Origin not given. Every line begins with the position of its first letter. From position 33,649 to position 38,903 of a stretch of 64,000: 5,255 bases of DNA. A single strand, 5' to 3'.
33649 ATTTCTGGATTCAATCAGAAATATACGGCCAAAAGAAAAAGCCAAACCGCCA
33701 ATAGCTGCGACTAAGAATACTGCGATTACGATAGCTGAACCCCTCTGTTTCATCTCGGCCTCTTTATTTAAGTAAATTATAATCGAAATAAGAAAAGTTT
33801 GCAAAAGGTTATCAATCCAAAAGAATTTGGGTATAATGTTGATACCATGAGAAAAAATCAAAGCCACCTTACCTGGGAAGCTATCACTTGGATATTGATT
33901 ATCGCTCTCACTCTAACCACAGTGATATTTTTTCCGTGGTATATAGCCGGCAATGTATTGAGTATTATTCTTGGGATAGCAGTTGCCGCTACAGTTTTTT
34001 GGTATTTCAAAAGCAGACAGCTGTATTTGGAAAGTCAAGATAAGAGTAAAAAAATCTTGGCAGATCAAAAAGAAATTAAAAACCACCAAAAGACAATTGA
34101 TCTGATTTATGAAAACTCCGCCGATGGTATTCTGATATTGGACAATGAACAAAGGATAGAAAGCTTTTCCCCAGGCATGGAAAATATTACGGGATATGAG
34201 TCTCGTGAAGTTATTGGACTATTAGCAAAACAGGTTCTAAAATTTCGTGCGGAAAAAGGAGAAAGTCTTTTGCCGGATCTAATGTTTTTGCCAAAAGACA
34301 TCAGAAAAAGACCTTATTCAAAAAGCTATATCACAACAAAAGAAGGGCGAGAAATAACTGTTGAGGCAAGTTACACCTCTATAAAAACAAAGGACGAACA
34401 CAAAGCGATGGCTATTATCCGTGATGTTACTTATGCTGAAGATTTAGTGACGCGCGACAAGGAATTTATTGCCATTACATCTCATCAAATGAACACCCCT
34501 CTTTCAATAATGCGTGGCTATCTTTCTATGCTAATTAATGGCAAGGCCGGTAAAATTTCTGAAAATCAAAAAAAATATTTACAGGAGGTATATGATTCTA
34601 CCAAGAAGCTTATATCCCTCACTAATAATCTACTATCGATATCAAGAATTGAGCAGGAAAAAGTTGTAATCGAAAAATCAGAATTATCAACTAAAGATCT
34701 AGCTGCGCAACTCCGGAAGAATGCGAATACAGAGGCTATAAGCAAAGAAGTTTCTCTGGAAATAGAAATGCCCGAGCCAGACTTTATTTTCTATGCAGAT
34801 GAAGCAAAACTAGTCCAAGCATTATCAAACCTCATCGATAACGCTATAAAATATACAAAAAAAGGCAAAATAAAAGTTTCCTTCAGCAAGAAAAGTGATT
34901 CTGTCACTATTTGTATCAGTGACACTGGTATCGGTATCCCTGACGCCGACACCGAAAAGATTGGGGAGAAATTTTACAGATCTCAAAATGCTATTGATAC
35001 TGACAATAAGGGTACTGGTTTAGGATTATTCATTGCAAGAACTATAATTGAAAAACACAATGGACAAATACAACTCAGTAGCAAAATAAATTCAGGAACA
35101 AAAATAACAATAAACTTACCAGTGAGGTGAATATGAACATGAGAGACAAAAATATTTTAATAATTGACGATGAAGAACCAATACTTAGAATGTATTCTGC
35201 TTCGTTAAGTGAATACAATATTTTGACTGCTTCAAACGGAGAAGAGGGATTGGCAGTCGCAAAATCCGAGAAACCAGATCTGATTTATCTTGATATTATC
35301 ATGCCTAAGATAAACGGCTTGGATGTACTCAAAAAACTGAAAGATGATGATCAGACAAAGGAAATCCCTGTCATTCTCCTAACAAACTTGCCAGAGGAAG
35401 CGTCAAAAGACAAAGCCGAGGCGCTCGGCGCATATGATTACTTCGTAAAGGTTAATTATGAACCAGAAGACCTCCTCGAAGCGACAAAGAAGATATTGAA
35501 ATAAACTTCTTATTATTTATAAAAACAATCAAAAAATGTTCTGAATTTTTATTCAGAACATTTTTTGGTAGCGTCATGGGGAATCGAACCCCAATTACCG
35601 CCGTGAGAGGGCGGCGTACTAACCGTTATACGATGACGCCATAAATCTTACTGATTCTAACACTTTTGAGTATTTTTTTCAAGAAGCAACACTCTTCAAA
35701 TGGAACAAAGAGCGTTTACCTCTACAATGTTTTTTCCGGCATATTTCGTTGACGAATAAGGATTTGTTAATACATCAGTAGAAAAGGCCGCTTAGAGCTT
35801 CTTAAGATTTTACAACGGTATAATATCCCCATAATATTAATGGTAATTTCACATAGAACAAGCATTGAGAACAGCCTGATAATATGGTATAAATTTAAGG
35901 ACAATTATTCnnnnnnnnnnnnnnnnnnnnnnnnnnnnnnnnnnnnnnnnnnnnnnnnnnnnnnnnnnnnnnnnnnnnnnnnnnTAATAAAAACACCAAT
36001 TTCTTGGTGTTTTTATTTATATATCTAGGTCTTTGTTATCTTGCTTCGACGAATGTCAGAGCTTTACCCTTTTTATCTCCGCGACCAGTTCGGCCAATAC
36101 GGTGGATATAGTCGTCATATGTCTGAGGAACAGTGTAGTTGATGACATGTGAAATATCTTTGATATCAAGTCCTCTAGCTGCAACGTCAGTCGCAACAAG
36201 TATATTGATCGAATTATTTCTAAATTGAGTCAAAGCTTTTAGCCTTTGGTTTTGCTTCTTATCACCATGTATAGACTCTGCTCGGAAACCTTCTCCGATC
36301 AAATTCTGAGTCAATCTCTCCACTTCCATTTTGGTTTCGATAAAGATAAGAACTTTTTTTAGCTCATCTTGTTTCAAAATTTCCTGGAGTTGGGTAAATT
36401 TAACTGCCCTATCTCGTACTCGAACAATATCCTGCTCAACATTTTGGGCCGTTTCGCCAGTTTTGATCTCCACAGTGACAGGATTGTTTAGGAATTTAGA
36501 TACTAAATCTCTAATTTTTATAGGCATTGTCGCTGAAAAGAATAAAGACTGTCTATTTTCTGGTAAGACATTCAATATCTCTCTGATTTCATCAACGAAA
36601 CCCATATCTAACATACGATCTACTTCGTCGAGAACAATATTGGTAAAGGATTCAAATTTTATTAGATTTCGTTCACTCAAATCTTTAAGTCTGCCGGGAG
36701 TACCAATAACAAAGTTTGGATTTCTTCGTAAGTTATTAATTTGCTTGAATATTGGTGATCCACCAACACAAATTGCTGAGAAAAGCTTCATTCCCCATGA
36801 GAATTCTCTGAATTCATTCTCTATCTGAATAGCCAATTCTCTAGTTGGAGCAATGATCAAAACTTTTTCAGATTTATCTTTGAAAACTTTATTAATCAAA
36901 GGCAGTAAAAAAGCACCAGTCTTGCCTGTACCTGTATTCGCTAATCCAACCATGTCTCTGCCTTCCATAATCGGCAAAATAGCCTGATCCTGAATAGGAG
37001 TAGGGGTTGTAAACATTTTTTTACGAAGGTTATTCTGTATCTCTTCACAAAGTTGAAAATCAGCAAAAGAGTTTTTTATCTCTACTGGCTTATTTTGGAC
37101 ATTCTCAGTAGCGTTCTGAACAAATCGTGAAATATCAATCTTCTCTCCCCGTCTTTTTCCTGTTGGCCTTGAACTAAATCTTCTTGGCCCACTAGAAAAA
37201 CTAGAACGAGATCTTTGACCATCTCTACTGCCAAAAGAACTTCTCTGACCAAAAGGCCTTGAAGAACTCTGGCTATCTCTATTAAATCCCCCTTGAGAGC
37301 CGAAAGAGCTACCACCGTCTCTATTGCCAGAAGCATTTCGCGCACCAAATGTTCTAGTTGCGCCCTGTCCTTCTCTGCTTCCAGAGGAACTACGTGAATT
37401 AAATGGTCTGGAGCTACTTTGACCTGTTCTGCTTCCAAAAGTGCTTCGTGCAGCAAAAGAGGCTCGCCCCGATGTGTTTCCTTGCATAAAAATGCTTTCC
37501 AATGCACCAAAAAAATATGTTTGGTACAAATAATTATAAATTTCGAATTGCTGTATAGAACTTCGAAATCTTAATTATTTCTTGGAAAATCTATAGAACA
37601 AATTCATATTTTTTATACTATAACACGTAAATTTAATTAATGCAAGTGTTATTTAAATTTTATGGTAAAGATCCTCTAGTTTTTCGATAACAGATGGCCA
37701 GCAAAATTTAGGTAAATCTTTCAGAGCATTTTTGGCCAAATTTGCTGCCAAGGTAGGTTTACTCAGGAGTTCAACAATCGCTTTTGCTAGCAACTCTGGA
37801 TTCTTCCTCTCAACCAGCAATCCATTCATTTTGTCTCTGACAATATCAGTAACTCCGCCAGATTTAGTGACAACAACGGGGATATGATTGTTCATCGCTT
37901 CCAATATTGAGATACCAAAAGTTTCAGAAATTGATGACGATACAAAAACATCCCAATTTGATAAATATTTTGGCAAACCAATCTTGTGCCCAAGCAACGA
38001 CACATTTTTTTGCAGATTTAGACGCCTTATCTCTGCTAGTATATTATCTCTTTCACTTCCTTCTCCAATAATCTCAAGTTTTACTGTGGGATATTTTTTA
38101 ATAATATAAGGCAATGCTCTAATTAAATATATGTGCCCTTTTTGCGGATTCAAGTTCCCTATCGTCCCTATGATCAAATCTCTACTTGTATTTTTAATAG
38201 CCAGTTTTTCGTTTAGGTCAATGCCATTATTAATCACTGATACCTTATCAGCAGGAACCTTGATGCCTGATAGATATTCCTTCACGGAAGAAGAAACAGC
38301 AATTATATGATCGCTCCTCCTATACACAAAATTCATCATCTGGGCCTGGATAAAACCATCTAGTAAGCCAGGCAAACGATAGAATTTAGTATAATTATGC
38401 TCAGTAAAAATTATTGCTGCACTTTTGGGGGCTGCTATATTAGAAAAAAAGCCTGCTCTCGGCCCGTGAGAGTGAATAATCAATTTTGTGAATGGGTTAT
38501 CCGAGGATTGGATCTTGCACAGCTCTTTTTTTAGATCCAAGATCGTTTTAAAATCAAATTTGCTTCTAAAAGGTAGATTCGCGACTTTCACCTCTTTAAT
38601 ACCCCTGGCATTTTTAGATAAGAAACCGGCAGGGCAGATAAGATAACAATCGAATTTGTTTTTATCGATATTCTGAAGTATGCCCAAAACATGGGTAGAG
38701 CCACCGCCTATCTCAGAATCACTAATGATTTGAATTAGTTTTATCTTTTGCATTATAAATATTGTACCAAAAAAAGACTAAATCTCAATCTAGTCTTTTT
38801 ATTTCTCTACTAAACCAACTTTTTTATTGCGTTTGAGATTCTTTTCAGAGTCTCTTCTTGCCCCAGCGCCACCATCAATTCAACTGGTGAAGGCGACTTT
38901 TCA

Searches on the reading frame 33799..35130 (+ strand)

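Call 8: search_protein_families(library=pfam, proteins=[window:33799-35130:+], max_evalue=0.001)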
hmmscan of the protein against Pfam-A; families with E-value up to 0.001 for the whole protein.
window:33799-35130:+ (443 aa): 7 families
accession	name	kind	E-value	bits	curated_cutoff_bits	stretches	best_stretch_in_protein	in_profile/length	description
PF02518.31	HATPase_c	-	2.6e-30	105.6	26.4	1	334-442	2-109/111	Histidine kinase-, DNA gyrase B-, and HSP90-like ATPase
PF00512.31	HisKA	-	1.5e-15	57.4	26.9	1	221-287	3-66/66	His Kinase A (phospho-acceptor) domain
PF13426.13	PAS_9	-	1.2e-07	32.3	27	1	109-211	2-102/103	PAS domain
PF13581.12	HATPase_c_2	-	2.8e-07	31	27.4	1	336-420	30-112/127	Histidine kinase-like ATPase domain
PF14501.12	HATPase_c_5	-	2.9e-06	27.5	22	1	337-429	5-91/102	GHKL domain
PF13589.12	HATPase_c_3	-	3.1e-05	24.5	25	1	339-419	4-86/137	Histidine kinase-, DNA gyrase B-, and HSP90-like ATPase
PF13188.13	PAS_8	-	0.00014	22.1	21.8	1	103-140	6-44/65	PAS domain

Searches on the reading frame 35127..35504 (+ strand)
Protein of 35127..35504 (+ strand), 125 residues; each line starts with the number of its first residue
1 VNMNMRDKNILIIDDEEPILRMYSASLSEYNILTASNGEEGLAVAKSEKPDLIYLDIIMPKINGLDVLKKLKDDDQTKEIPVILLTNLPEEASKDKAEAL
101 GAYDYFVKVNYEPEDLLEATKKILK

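Call 8: search_protein_families(library=pfam, proteins=[window:35127-35504:+], max_evalue=0.001)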
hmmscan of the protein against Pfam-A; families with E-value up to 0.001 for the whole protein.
window:35127-35504:+ (125 aa): 1 family
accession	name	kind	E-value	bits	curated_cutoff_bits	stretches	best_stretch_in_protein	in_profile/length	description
PF00072.30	Response_reg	-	1.1e-21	77.5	30.2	1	10-119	1-109/111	Response regulator receiver domain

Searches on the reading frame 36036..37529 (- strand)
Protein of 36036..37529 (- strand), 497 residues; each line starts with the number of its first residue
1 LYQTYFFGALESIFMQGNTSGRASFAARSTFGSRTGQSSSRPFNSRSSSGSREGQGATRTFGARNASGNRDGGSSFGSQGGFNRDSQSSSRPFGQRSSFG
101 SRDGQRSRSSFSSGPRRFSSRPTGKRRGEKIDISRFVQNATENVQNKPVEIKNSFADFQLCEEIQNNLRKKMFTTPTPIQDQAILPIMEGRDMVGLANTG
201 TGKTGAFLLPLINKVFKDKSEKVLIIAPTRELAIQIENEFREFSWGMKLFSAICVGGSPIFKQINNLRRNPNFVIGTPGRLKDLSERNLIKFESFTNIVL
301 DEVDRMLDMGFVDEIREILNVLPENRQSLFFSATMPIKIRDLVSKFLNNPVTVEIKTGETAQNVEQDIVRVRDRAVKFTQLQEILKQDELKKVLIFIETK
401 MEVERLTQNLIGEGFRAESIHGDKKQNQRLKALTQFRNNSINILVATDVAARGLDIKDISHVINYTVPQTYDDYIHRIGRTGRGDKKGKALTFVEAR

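Call 7: search_protein_families(library=pfam, proteins=[window:36036-37529:-], max_evalue=0.001)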
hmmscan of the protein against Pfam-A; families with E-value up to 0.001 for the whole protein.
window:36036-37529:- (497 aa): 4 families
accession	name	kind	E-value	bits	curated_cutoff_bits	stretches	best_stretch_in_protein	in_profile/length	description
PF00270.35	DEAD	-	1.7e-47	161.7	26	1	177-341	1-166/167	DEAD/DEAH box helicase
PF00271.37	Helicase_C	-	2.4e-32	111.9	23.5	1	377-483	2-108/110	Helicase conserved C-terminal domain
PF04851.21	ResIII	-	1.5e-11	44.9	22.5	1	196-335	29-162/164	Type III restriction enzyme, res subunit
PF06862.17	Utp25_C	-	3.3e-05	24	32.8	1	381-471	37-130/190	Utp25, C-terminal domain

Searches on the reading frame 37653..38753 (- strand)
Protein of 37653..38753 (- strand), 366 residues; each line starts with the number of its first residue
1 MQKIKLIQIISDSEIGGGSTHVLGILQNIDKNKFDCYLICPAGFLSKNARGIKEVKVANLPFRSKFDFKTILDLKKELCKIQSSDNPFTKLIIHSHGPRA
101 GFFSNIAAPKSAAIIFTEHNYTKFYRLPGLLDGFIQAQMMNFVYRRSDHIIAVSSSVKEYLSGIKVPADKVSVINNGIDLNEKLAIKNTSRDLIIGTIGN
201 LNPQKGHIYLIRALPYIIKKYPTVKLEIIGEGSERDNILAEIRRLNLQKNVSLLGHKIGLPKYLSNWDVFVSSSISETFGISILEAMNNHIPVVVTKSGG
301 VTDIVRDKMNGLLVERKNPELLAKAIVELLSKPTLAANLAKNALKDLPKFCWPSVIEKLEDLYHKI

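Call 38: search_protein_families(library=pfam, proteins=[window:37653-38753:-], max_evalue=0.01)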
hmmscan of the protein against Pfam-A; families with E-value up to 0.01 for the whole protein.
window:37653-38753:- (366 aa): 6 families
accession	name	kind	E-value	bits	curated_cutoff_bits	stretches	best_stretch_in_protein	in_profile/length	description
PF00534.26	Glycos_transf_1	-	2.8e-38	131.6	26.4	1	190-345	13-171/172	Glycosyl transferases group 1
PF13692.12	Glyco_trans_1_4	-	1.7e-33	116.3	27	1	194-331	3-141/142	Glycosyl transferases group 1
PF13439.12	Glyco_transf_4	-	5.5e-21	75.8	28.5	1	15-181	1-169/170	Glycosyltransferase Family 4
PF13579.12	Glyco_trans_4_4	-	4e-11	44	29.7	1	92-177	74-158/158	Glycosyl transferase 4-like domain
PF20706.3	GT4-conflict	-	3.3e-07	30.1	26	1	148-359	148-385/385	Family 4 Glycosyltransferase in conflict systems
PF13477.12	Glyco_trans_4_2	-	1.3e-05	25.9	23.4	1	18-154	9-139/139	Glycosyl transferase 4-like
